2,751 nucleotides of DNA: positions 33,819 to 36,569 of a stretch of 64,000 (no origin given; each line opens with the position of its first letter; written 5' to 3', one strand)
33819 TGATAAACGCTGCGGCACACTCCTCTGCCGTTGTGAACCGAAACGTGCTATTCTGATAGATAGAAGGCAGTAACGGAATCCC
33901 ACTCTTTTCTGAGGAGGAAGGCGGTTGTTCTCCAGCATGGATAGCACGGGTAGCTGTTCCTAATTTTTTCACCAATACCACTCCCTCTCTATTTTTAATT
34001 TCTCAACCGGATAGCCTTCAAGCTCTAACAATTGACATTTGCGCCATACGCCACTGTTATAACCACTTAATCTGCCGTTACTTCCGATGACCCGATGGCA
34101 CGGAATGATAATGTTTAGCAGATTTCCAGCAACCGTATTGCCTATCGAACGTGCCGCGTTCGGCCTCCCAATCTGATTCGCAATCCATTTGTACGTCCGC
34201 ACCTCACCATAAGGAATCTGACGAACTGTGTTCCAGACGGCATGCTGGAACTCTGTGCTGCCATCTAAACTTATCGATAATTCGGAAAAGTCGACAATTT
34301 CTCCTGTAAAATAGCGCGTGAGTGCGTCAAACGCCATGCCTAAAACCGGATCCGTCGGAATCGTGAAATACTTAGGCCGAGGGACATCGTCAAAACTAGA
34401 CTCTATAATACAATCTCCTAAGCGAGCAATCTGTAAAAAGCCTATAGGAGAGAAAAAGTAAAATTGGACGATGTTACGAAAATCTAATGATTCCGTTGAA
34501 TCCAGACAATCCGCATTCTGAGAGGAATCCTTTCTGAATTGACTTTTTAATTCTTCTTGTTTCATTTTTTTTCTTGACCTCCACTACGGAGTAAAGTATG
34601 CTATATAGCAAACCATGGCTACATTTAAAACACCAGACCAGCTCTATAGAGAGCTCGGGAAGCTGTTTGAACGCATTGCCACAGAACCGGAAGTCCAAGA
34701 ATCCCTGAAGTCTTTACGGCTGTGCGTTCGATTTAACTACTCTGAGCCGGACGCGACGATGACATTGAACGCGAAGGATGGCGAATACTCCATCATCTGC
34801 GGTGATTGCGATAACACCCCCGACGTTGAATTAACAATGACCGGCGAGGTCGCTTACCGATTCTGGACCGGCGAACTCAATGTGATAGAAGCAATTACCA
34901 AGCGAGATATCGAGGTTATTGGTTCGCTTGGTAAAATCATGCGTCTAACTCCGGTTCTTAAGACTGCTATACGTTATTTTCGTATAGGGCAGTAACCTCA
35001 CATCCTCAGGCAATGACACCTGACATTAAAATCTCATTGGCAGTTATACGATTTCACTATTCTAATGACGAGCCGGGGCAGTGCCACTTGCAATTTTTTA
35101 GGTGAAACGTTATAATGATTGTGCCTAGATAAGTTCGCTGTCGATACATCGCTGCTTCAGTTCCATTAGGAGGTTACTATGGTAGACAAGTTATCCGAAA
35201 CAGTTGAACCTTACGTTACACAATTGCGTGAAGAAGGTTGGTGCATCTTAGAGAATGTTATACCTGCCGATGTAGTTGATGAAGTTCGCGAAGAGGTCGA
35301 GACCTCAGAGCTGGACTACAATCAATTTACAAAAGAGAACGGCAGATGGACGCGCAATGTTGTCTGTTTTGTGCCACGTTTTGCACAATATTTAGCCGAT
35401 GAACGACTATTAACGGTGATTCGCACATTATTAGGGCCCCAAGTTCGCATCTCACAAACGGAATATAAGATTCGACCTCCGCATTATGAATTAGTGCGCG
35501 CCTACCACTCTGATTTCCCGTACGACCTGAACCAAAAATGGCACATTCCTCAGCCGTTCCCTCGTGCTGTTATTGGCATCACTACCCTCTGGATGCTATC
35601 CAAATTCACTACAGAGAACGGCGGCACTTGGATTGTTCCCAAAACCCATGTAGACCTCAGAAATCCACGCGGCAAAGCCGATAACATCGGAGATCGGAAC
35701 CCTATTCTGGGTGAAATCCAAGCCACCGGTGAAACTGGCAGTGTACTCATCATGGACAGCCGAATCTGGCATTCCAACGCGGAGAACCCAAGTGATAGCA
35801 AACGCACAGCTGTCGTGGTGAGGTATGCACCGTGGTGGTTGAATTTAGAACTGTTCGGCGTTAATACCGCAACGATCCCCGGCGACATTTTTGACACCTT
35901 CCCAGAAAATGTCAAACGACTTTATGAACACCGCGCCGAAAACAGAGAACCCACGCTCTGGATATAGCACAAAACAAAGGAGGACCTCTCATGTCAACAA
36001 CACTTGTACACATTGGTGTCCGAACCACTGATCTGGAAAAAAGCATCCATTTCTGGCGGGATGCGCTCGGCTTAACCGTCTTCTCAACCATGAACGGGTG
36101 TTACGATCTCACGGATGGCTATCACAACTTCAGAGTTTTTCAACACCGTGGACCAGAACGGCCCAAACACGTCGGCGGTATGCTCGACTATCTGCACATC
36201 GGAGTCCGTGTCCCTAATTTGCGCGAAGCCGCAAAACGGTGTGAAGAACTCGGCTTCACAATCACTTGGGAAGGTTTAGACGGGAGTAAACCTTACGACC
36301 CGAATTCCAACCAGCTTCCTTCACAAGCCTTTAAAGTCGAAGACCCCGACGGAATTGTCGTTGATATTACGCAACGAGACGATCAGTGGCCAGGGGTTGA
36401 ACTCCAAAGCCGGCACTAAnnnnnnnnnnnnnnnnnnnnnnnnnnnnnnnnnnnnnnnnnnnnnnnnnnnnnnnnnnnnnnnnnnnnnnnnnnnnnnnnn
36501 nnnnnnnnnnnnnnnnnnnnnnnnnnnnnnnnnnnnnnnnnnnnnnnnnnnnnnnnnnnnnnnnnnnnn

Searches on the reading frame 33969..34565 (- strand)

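Call 12: search_protein_families(library=pfam, proteins=[window:33969-34565:-], max_evalue=0.01)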
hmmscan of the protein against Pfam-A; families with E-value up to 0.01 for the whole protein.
window:33969-34565:- (198 aa): 2 families
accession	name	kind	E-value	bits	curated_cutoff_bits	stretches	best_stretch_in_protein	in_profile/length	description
PF01035.26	DNA_binding_1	-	1.2e-32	112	27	1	105-184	1-80/81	6-O-methylguanine DNA methyltransferase, DNA binding domain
PF02870.21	Methyltransf_1N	-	0.0028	18.6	21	1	37-98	6-69/71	6-O-methylguanine DNA methyltransferase, ribonuclease-like domain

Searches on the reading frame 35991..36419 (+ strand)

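Call 12: search_protein_families(library=pfam, proteins=[window:35991-36419:+], max_evalue=0.01)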
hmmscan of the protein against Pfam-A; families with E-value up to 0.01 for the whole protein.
window:35991-36419:+ (142 aa): 5 families
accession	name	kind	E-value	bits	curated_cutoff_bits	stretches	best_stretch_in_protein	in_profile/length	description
PF00903.31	Glyoxalase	-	1.9e-09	38.4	20.6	1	5-124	2-119/121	Glyoxalase/Bleomycin resistance protein/Dioxygenase superfamily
PF13669.12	Glyoxalase_4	-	1.3e-06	29.1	27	1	7-95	2-97/109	Glyoxalase/Bleomycin resistance protein/Dioxygenase superfamily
PF18029.7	Glyoxalase_6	-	2.3e-05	25.4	23.6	1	8-94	2-86/106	Glyoxalase-like domain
PF22677.2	Ble-like_N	-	8.4e-05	22.7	24.5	1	5-38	2-36/41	Bleomycin resistance protein-like N-terminal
PF13468.12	Glyoxalase_3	-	0.0011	19.5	25.1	0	69-95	3-30/176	Glyoxalase-like domain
